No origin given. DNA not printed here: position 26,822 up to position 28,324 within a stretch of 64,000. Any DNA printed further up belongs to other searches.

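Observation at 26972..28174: Bacterial-type sigma54 enhancer-binding AAA+ protein in an archaeal context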

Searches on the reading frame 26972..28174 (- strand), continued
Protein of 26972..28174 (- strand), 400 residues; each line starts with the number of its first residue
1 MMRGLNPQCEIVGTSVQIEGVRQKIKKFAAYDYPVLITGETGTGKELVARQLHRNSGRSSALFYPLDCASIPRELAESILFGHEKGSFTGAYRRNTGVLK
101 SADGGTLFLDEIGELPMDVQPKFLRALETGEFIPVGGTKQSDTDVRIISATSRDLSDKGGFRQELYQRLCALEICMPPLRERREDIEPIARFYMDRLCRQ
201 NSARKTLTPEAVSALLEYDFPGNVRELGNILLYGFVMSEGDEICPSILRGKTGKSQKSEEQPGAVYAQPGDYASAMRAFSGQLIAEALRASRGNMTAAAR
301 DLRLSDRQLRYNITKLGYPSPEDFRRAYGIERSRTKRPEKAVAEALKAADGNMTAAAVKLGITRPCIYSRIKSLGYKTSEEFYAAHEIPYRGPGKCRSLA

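Call 11: find_homologous_proteins(query=window:26972-28174:-, max_evalue=1e-10)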
Query window:26972-28174:- (400 aa): 8000 proteins with E <= 1e-10 among 8000 candidates; the best 120 are listed.
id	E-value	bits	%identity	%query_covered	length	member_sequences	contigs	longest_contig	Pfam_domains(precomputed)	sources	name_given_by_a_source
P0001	6.7e-264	893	100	100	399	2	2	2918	PF00158.33,PF25601.2,PF02954.26,PF14532.13,PF07728.21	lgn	-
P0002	7.7e-232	787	90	100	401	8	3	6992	PF00126.34,PF00158.33,PF25601.2,PF02954.26,PF14532.13,PF07728.21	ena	-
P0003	4.2e-206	702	81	99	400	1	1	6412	PF00158.33,PF25601.2,PF02954.26,PF14532.13,PF07728.21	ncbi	-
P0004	1.6e-199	681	88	88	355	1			PF00158.33,PF25601.2,PF14532.13,PF07728.21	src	-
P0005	6.1e-179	613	75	98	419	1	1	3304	PF00158.33,PF25601.2,PF02954.26,PF14532.13,PF07728.21,PF13556.13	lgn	-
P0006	3.4e-118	413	54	96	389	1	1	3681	PF00158.33,PF25601.2,PF02954.26,PF14532.13,PF07728.21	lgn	-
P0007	2.6e-101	357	-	-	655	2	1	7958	PF00158.33,PF07724.21,PF25601.2,PF00004.36,PF13401.13,PF14532.13,PF07728.21,PF01078.28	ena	-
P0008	7.0e-69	251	44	78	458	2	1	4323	PF00158.33,PF07724.21,PF25601.2,PF14532.13,PF07728.21,PF00072.31,PF01078.28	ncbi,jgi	-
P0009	1.2e-68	250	43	78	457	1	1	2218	PF00158.33,PF25601.2,PF02954.26,PF14532.13,PF00072.31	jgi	jgi:two-component system response regulator PilR (NtrC family)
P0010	1.3e-68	250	44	77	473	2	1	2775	PF00158.33,PF25601.2,PF02954.26,PF14532.13,PF07728.21,PF00072.31,PF13191.13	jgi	-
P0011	1.3e-68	250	44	77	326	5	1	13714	PF00158.33,PF25601.2,PF02954.26,PF14532.13,PF07728.21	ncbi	-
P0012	1.9e-68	249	45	76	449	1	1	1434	PF00158.33,PF25601.2,PF02954.26,PF14532.13,PF07728.21,PF00072.31,PF13191.13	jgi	-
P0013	1.2e-67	247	44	78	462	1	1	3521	PF00158.33,PF25601.2,PF02954.26,PF14532.13,PF07728.21,PF00072.31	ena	-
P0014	1.5e-67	246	45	78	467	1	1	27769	PF00158.33,PF07724.21,PF25601.2,PF02954.26,PF14532.13,PF07728.21,PF00072.31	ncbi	-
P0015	1.7e-67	246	46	77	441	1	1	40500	PF00158.33,PF25601.2,PF02954.26,PF14532.13,PF07728.21,PF00072.31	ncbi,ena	-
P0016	1.7e-67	246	45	78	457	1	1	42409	PF00158.33,PF25601.2,PF02954.26,PF14532.13,PF07728.21,PF00072.31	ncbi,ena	-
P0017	2.2e-67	246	45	78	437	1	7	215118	PF00158.33,PF25601.2,PF02954.26,PF00004.36,PF14532.13,PF07728.21,PF00072.31,PF01078.28,PF13191.13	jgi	-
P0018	2.9e-67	245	45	76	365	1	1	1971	PF00158.33,PF25601.2,PF02954.26,PF00004.36,PF14532.13,PF07728.21,PF01078.28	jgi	jgi:Nif-specific regulatory protein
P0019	3.0e-67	245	45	76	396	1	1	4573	PF00158.33,PF25601.2,PF02954.26,PF14532.13,PF07728.21,PF00072.31,PF13191.13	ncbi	-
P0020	3.2e-67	245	44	76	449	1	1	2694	PF00158.33,PF25601.2,PF02954.26,PF14532.13,PF07728.21,PF00072.31,PF13191.13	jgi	jgi:two-component system response regulator AtoC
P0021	5.3e-67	244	44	78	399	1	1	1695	PF00158.33,PF25601.2,PF02954.26,PF14532.13,PF07728.21,PF00072.31,PF13191.13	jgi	jgi:two-component system NtrC family response regulator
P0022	9.9e-67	244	45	77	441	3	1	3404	PF00158.33,PF25601.2,PF02954.26,PF14532.13,PF07728.21,PF00072.31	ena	-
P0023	1.2e-66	243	43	78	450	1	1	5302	PF00158.33,PF25601.2,PF02954.26,PF14532.13,PF00072.31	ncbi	-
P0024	1.3e-66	243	45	78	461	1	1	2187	PF00158.33,PF25601.2,PF02954.26,PF00004.36,PF14532.13,PF07728.21,PF00072.31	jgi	jgi:nitrogen regulation protein NR(I)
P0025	1.3e-66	243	43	78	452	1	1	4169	PF00158.33,PF25601.2,PF02954.26,PF14532.13,PF07728.21,PF00072.31,PF13191.13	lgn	-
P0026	1.6e-66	243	47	77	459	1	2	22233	PF00158.33,PF25601.2,PF02954.26,PF14532.13,PF00072.31,PF13191.13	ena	-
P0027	1.6e-66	243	42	77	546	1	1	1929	PF00158.33,PF07724.21,PF06068.20,PF25601.2,PF12775.14,PF00004.36,PF14532.13,PF07728.21,PF01078.28,PF13191.13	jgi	jgi:DNA-binding NtrC family response regulator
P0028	2.0e-66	243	43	79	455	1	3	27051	PF00158.33,PF25601.2,PF02954.26,PF00004.36,PF14532.13,PF07728.21,PF00072.31,PF13191.13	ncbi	-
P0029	2.2e-66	242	44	77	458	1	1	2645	PF00158.33,PF25601.2,PF02954.26,PF00004.36,PF14532.13,PF07728.21,PF00072.31,PF01078.28,PF13191.13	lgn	-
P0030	2.5e-66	242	48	57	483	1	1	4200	PF00158.33,PF25601.2,PF00004.36,PF14532.13,PF07728.21,PF20720.4,PF13191.13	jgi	-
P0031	2.8e-66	242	44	78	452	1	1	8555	PF00158.33,PF25601.2,PF02954.26,PF14532.13,PF07728.21,PF00072.31,PF13191.13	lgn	-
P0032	3.3e-66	242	44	79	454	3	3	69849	PF00158.33,PF25601.2,PF02954.26,PF00004.36,PF14532.13,PF07728.21,PF00072.31,PF13191.13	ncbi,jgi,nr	ncbi:MAG: sigma-54-dependent Fis family transcriptional regulator [Deltaproteobacteria bacterium]|jg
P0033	3.5e-66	242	47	73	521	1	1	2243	PF08447.19,PF13426.14,PF00158.33,PF25601.2,PF02954.26,PF08448.17,PF00004.36,PF00989.32,PF14532.13,PF07728.21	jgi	jgi:PAS domain S-box-containing protein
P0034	4.4e-66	241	43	77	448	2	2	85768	PF00158.33,PF25601.2,PF02954.26,PF14532.13,PF00072.31,PF13191.13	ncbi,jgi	-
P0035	5.3e-66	241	44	77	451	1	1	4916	PF00158.33,PF25601.2,PF02954.26,PF14532.13,PF07728.21,PF00072.31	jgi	jgi:two-component system, NtrC family, response regulator PilR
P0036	5.4e-66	241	45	78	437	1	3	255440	PF00158.33,PF25601.2,PF02954.26,PF00004.36,PF14532.13,PF07728.21,PF00072.31,PF01078.28,PF13191.13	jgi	-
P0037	6.6e-66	241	43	78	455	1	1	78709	PF00158.33,PF25601.2,PF02954.26,PF00004.36,PF14532.13,PF07728.21,PF00072.31,PF01078.28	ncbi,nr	ncbi:MAG: sigma-54 dependent transcriptional regulator [Thermodesulfovibrionales bacterium]|nr:sigma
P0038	6.7e-66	241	43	77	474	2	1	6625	PF00158.33,PF25601.2,PF02954.26,PF14532.13,PF00072.31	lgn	-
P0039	6.9e-66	241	44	76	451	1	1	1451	PF00158.33,PF07724.21,PF25601.2,PF02954.26,PF14532.13,PF07728.21,PF00072.31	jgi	jgi:two-component system response regulator AtoC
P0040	7.0e-66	241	43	77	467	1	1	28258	PF00158.33,PF25601.2,PF02954.26,PF00004.36,PF14532.13,PF07728.21,PF00072.31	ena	-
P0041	7.4e-66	241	45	78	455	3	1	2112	PF00158.33,PF25601.2,PF02954.26,PF14532.13,PF07728.21,PF00072.31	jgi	jgi:two-component system NtrC family response regulator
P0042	8.2e-66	241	45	77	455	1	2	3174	PF00158.33,PF25601.2,PF02954.26,PF00004.36,PF14532.13,PF07728.21,PF00072.31,PF01078.28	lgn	-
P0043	1.2e-65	240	42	77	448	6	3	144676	PF00158.33,PF25601.2,PF02954.26,PF14532.13,PF00072.31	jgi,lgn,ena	-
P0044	1.2e-65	240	44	77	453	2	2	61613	PF00158.33,PF25601.2,PF02954.26,PF14532.13,PF00072.31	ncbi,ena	-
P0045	1.5e-65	240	44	78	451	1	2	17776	PF00158.33,PF25601.2,PF02954.26,PF14532.13,PF07728.21,PF00072.31,PF13191.13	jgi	jgi:two-component system NtrC family response regulator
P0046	1.5e-65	240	44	77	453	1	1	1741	PF00158.33,PF25601.2,PF02954.26,PF14532.13,PF07728.21,PF00072.31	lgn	-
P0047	1.6e-65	240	44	77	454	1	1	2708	PF00158.33,PF25601.2,PF02954.26,PF18024.8,PF14532.13,PF07728.21,PF00072.31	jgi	jgi:DNA-binding NtrC family response regulator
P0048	1.6e-65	240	44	76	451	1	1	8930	PF00158.33,PF25601.2,PF02954.26,PF14532.13,PF07728.21,PF00072.31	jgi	jgi:two-component system response regulator AtoC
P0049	1.7e-65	239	45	78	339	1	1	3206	PF00158.33,PF07724.21,PF25601.2,PF00004.36,PF14532.13,PF07728.21,PF01078.28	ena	-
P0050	1.8e-65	239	43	77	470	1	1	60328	PF00158.33,PF25601.2,PF02954.26,PF14532.13,PF07728.21,PF00072.31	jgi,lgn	jgi:two-component system NtrC family response regulator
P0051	1.8e-65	239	43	78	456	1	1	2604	PF00158.33,PF25601.2,PF02954.26,PF14532.13,PF07728.21,PF00072.31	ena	-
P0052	1.8e-65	239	43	79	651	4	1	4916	PF08447.19,PF00158.33,PF25601.2,PF08448.17,PF14532.13,PF07728.21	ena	-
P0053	1.9e-65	239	45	78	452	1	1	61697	PF00158.33,PF25601.2,PF02954.26,PF00004.36,PF14532.13,PF07728.21,PF00072.31,PF13191.13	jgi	-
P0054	1.9e-65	239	44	77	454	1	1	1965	PF00158.33,PF25601.2,PF02954.26,PF18024.8,PF14532.13,PF07728.21,PF00072.31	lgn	-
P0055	2.1e-65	239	44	77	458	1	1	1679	PF00158.33,PF25601.2,PF02954.26,PF00004.36,PF14532.13,PF07728.21,PF00072.31,PF01078.28,PF13191.13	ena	-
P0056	2.2e-65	239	43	78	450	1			PF00158.33,PF25601.2,PF02954.26,PF00004.36,PF14532.13,PF07728.21,PF00072.31,PF01078.28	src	-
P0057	2.2e-65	239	43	79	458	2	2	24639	PF00158.33,PF25601.2,PF02954.26,PF14532.13,PF00072.31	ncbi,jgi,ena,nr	ncbi:MAG TPA: sigma-54 dependent transcriptional regulator [Methylococcaceae bacterium]|nr:sigma-54 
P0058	2.3e-65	239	43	78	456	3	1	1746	PF00158.33,PF25601.2,PF02954.26,PF14532.13,PF07728.21,PF00072.31,PF13191.13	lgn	-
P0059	2.4e-65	239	44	77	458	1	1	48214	PF00158.33,PF25601.2,PF02954.26,PF14532.13,PF07728.21,PF00072.31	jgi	-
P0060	2.5e-65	239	44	77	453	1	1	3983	PF00158.33,PF25601.2,PF02954.26,PF14532.13,PF07728.21,PF00072.31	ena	-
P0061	2.6e-65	239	44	78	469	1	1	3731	PF00158.33,PF25601.2,PF02954.26,PF14532.13,PF07728.21,PF00072.31,PF01078.28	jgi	jgi:DNA-binding NtrC family response regulator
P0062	2.7e-65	239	43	78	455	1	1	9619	PF00158.33,PF25601.2,PF02954.26,PF00004.36,PF14532.13,PF07728.21,PF00072.31,PF13191.13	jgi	jgi:DNA-binding NtrC family response regulator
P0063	2.7e-65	239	44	78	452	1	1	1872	PF00158.33,PF25601.2,PF02954.26,PF14532.13,PF07728.21,PF00072.31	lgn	-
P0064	2.7e-65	239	44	78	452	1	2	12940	PF00158.33,PF25601.2,PF02954.26,PF14532.13,PF07728.21,PF00072.31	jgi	-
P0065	2.7e-65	239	42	78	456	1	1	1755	PF00158.33,PF25601.2,PF02954.26,PF00004.36,PF14532.13,PF07728.21,PF00072.31,PF13191.13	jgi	jgi:two-component system response regulator AtoC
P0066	3.1e-65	239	42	79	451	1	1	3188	PF00158.33,PF07724.21,PF25601.2,PF02954.26,PF00004.36,PF14532.13,PF07728.21,PF00072.31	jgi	jgi:DNA-binding NtrC family response regulator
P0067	3.3e-65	239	44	78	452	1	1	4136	PF00158.33,PF25601.2,PF02954.26,PF14532.13,PF07728.21,PF00072.31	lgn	-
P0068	3.4e-65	238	44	78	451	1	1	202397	PF00158.33,PF25601.2,PF02954.26,PF14532.13,PF07728.21,PF00072.31,PF13191.13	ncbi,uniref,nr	ncbi:sigma-54-dependent transcriptional regulator [Pelobacter propionicus]|uniref:Two component, sig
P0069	3.6e-65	238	43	78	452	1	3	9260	PF00158.33,PF25601.2,PF02954.26,PF14532.13,PF07728.21,PF00072.31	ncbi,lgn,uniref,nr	ncbi:MAG: sigma-54 dependent transcriptional regulator [Rhodoferax sp.]|uniref:sigma-54-dependent tr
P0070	3.7e-65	238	44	77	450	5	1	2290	PF00158.33,PF25601.2,PF02954.26,PF14532.13,PF07728.21,PF00072.31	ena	-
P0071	4.0e-65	238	43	77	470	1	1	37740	PF00158.33,PF25601.2,PF02954.26,PF14532.13,PF07728.21,PF00072.31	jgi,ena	-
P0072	4.2e-65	238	44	77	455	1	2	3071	PF00158.33,PF25601.2,PF02954.26,PF00004.36,PF14532.13,PF07728.21,PF00072.31,PF01078.28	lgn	-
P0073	5.4e-65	238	43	77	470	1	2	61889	PF00158.33,PF25601.2,PF02954.26,PF14532.13,PF07728.21,PF00072.31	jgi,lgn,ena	jgi:two-component system NtrC family response regulator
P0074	6.1e-65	238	44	78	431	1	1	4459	PF00158.33,PF25601.2,PF02954.26,PF14532.13,PF07728.21,PF00072.31,PF13191.13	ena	-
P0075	7.0e-65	237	42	78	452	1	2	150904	PF00158.33,PF25601.2,PF02954.26,PF14532.13,PF07728.21,PF00072.31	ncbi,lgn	-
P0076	7.3e-65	237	42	78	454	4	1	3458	PF00158.33,PF25601.2,PF02954.26,PF14532.13,PF07728.21,PF00072.31,PF13191.13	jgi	jgi:DNA-binding NtrC family response regulator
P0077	7.6e-65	237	42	77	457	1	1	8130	PF00158.33,PF25601.2,PF02954.26,PF14532.13,PF00072.31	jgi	jgi:two-component system response regulator PilR (NtrC family)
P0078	7.7e-65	237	42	73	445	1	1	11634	PF13426.14,PF13188.14,PF00158.33,PF25601.2,PF02954.26,PF08448.17,PF00989.32,PF14532.13,PF07728.21,PF01078.28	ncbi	-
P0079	7.7e-65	237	44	77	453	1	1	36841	PF00158.33,PF25601.2,PF02954.26,PF14532.13,PF00072.31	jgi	jgi:DNA-binding NtrC family response regulator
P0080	8.1e-65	237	42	78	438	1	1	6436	PF00158.33,PF25601.2,PF02954.26,PF00004.36,PF14532.13,PF07728.21,PF00072.31,PF13191.13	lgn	-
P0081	8.3e-65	237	43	80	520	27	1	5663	PF00158.33,PF25601.2,PF01590.33,PF02954.26,PF14532.13,PF07728.21,PF01078.28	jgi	-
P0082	8.7e-65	237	44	74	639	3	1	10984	PF13185.13,PF00158.33,PF07724.21,PF00498.32,PF25601.2,PF01590.33,PF16697.11,PF00004.36,PF14532.13,PF07728.21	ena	-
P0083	9.1e-65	237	42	78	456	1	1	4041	PF00158.33,PF25601.2,PF02954.26,PF00004.36,PF14532.13,PF07728.21,PF00072.31,PF13191.13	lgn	-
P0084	9.7e-65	237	45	78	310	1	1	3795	PF00158.33,PF07724.21,PF25601.2,PF00004.36,PF14532.13,PF07728.21,PF01078.28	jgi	-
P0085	1.1e-64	237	42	77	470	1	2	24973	PF00158.33,PF25601.2,PF02954.26,PF14532.13,PF07728.21,PF00072.31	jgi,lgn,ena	-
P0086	1.1e-64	237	43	77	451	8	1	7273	PF00158.33,PF25601.2,PF02954.26,PF14532.13,PF07728.21,PF00072.31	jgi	-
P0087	1.2e-64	237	39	93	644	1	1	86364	PF08447.19,PF00158.33,PF25601.2,PF08448.17,PF14532.13,PF07728.21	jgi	jgi:transcriptional regulator with GAF, ATPase, and Fis domain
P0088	1.2e-64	237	41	79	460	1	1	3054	PF00158.33,PF25601.2,PF02954.26,PF18024.8,PF14532.13,PF00072.31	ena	-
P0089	1.2e-64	237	44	77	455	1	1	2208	PF00158.33,PF25601.2,PF02954.26,PF00004.36,PF14532.13,PF07728.21,PF00072.31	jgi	jgi:two-component system NtrC family response regulator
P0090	1.4e-64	237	43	77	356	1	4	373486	PF00158.33,PF25601.2,PF02954.26,PF00004.36,PF14532.13,PF07728.21,PF13191.13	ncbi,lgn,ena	-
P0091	1.4e-64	236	47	70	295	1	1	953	PF00158.33,PF25601.2,PF02954.26,PF14532.13,PF07728.21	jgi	jgi:DNA-binding NtrC family response regulator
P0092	1.5e-64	236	43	77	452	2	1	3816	PF00158.33,PF25601.2,PF02954.26,PF14532.13,PF07728.21,PF00072.31,PF13191.13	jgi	-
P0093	1.6e-64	236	42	79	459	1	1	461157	PF00158.33,PF25601.2,PF02954.26,PF00004.36,PF14532.13,PF07728.21,PF00072.31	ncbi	ncbi:MAG: sigma-54-dependent transcriptional regulator [Myxococcota bacterium]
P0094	1.6e-64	236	43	79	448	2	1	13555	PF00158.33,PF25601.2,PF02954.26,PF14532.13,PF07728.21,PF00072.31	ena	-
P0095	1.6e-64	236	42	78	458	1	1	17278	PF00158.33,PF25601.2,PF02954.26,PF14532.13,PF07728.21,PF00072.31,PF13191.13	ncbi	-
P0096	1.7e-64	236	43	76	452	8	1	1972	PF00158.33,PF25601.2,PF02954.26,PF14532.13,PF07728.21,PF00072.31,PF13191.13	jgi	jgi:two-component system response regulator AtoC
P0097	1.7e-64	236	43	75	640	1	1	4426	PF13185.13,PF00158.33,PF00498.32,PF25601.2,PF01590.33,PF02954.26,PF16697.11,PF13492.13,PF00004.36,PF14532.13,PF07728.21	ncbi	-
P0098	1.8e-64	236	43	80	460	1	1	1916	PF00158.33,PF25601.2,PF02954.26,PF14532.13,PF07728.21,PF00072.31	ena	-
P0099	1.8e-64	236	45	73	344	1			PF00158.33,PF25601.2,PF00004.36,PF14532.13,PF07728.21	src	-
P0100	1.8e-64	236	42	77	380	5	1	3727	PF00158.33,PF25601.2,PF02954.26,PF14532.13,PF07728.21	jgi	jgi:DNA-binding NtrC family response regulator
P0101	2.0e-64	236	42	79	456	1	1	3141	PF00158.33,PF25601.2,PF02954.26,PF14532.13,PF00072.31,PF13191.13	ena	-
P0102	2.0e-64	236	44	77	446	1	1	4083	PF00158.33,PF25601.2,PF02954.26,PF14532.13,PF00072.31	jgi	jgi:two-component system response regulator PilR (NtrC family)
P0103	2.1e-64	236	42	77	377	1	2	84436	PF00158.33,PF25601.2,PF02954.26,PF00004.36,PF14532.13,PF07728.21,PF13191.13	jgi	jgi:transcriptional regulator with GAF, ATPase, and Fis domain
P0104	2.1e-64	236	41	78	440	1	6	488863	PF00158.33,PF25601.2,PF02954.26,PF00004.36,PF14532.13,PF07728.21,PF00072.31,PF13191.13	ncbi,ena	-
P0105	2.1e-64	236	44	77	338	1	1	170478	PF00158.33,PF25601.2,PF02954.26,PF14532.13,PF07728.21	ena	-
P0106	2.3e-64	236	42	78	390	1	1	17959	PF00158.33,PF25601.2,PF02954.26,PF00004.36,PF14532.13,PF07728.21,PF13191.13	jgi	jgi:transcriptional regulator with GAF, ATPase, and Fis domain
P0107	2.7e-64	235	43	81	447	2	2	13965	PF00158.33,PF25601.2,PF02954.26,PF00493.30,PF14532.13,PF07728.21,PF00072.31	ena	-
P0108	2.8e-64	235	43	77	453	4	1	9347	PF00158.33,PF25601.2,PF02954.26,PF14532.13,PF07728.21,PF00072.31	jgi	jgi:DNA-binding NtrC family response regulator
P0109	2.9e-64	235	50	59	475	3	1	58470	PF00158.33,PF25601.2,PF02954.26,PF14532.13,PF00072.31,PF01078.28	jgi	-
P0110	3.0e-64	235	43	77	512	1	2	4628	PF13185.13,PF00158.33,PF25601.2,PF01590.33,PF02954.26,PF13492.13,PF14532.13,PF07728.21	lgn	-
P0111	3.3e-64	235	43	78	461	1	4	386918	PF00158.33,PF25601.2,PF02954.26,PF14532.13,PF07728.21,PF00072.31,PF01078.28,PF13191.13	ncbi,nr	ncbi:MAG: sigma-54-dependent Fis family transcriptional regulator [Spirochaetaceae bacterium]|nr:sig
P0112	3.4e-64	235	43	77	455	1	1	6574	PF00158.33,PF25601.2,PF02954.26,PF00004.36,PF14532.13,PF07728.21,PF00072.31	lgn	-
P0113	3.5e-64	235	45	78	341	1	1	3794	PF00158.33,PF07724.21,PF25601.2,PF00004.36,PF14532.13,PF07728.21,PF01078.28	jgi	jgi:transcriptional regulator with PAS, ATPase and Fis domain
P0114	3.6e-64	235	42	79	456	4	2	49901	PF00158.33,PF25601.2,PF02954.26,PF00004.36,PF14532.13,PF07728.21,PF00072.31,PF01078.28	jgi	jgi:two-component system response regulator AtoC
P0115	3.6e-64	235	43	78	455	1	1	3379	PF00158.33,PF25601.2,PF02954.26,PF14532.13,PF07728.21,PF00072.31,PF13191.13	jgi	jgi:two-component system NtrC family response regulator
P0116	3.6e-64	235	43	79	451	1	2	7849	PF00158.33,PF07724.21,PF25601.2,PF02954.26,PF00004.36,PF14532.13,PF07728.21,PF00072.31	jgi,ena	jgi:DNA-binding NtrC family response regulator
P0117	3.8e-64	235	44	79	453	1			PF00158.33,PF25601.2,PF02954.26,PF00004.36,PF14532.13,PF00072.31,PF01078.28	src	-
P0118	3.9e-64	235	44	78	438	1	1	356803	PF00158.33,PF25601.2,PF02954.26,PF14532.13,PF07728.21,PF00072.31,PF13191.13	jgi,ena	-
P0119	4.0e-64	235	43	77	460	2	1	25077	PF00158.33,PF07724.21,PF25601.2,PF02954.26,PF14532.13,PF07728.21,PF00072.31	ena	-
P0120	4.0e-64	235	40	80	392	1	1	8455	PF00158.33,PF07724.21,PF25601.2,PF02954.26,PF00004.36,PF14532.13,PF07728.21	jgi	jgi:DNA-binding NtrC family response regulator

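Call 12: find_encoding_contigs(protein=window:26972-28174:-, flank=10000, max_places=10)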
Protein window:26972-28174:- (400 aa): 6 contigs read that carry it; 3 places shown.
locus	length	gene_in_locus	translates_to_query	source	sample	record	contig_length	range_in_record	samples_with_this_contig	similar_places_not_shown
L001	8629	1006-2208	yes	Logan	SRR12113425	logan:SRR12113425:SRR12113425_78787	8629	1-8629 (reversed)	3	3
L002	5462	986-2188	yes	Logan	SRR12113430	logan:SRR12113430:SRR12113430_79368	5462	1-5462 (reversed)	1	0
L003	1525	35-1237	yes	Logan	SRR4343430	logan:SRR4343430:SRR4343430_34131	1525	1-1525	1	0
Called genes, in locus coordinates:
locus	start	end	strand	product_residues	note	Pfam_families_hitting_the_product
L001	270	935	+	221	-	PF00702:Hydrolase, PF13419:HAD_2, PF13242:Hydrolase_like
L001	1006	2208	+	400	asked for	PF00158:Sigma54_activat, PF14532:Sigma54_activ_2, PF07728:AAA_5, PF25601:AAA_lid_14, PF02954:HTH_8 (weak)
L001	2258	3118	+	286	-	PF01513:NAD_kinase, PF20143:NAD_kinase_C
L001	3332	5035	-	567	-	PF22848:ASD1_dom, PF06964:Alpha-L-AF_C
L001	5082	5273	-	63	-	PF13453:Zn_ribbon_TFIIB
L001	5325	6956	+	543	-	-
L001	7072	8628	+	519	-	?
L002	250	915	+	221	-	PF00702:Hydrolase, PF13419:HAD_2, PF13242:Hydrolase_like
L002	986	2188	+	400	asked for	PF00158:Sigma54_activat, PF14532:Sigma54_activ_2, PF07728:AAA_5, PF25601:AAA_lid_14, PF02954:HTH_8 (weak)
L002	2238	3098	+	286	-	PF01513:NAD_kinase, PF20143:NAD_kinase_C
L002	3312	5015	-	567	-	PF22848:ASD1_dom, PF06964:Alpha-L-AF_C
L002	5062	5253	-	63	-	PF13453:Zn_ribbon_TFIIB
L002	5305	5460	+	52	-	?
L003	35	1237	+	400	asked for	PF00158:Sigma54_activat, PF14532:Sigma54_activ_2, PF07728:AAA_5, PF25601:AAA_lid_14, PF02954:HTH_8 (weak)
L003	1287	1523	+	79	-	?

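Call 13: find_encoding_contigs(protein=P0002, flank=10000, max_places=4)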
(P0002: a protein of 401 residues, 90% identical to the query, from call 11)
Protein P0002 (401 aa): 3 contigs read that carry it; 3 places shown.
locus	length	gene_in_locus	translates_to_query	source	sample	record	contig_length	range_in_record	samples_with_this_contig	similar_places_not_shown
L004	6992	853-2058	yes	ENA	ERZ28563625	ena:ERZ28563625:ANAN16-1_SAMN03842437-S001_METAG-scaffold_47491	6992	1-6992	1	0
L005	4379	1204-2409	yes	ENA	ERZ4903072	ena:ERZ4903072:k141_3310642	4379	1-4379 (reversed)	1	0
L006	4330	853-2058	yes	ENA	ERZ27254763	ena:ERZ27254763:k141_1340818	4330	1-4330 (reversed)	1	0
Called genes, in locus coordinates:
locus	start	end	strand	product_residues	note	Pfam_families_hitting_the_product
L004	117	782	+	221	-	PF00702:Hydrolase, PF13419:HAD_2, PF13242:Hydrolase_like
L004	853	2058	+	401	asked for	PF00158:Sigma54_activat, PF14532:Sigma54_activ_2, PF02954:HTH_8 (faint), PF07728:AAA_5, PF00126:HTH_1 (faint), PF25601:AAA_lid_14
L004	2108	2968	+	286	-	PF01513:NAD_kinase, PF20143:NAD_kinase_C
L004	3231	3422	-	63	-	PF13453:Zn_ribbon_TFIIB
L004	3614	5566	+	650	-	PF00801:PKD, PF18911:PKD_4, PF00801:PKD (weak), PF18911:PKD_4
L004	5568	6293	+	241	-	-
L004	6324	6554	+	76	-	-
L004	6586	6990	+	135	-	?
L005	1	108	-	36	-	?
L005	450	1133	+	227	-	PF00702:Hydrolase, PF13419:HAD_2, PF13242:Hydrolase_like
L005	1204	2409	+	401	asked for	PF00158:Sigma54_activat, PF14532:Sigma54_activ_2, PF02954:HTH_8 (faint), PF07728:AAA_5, PF00126:HTH_1 (faint), PF25601:AAA_lid_14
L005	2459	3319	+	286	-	PF01513:NAD_kinase, PF20143:NAD_kinase_C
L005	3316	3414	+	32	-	-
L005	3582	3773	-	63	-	PF13453:Zn_ribbon_TFIIB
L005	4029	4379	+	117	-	?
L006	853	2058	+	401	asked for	PF00158:Sigma54_activat, PF14532:Sigma54_activ_2, PF02954:HTH_8 (faint), PF07728:AAA_5, PF00126:HTH_1 (faint), PF25601:AAA_lid_14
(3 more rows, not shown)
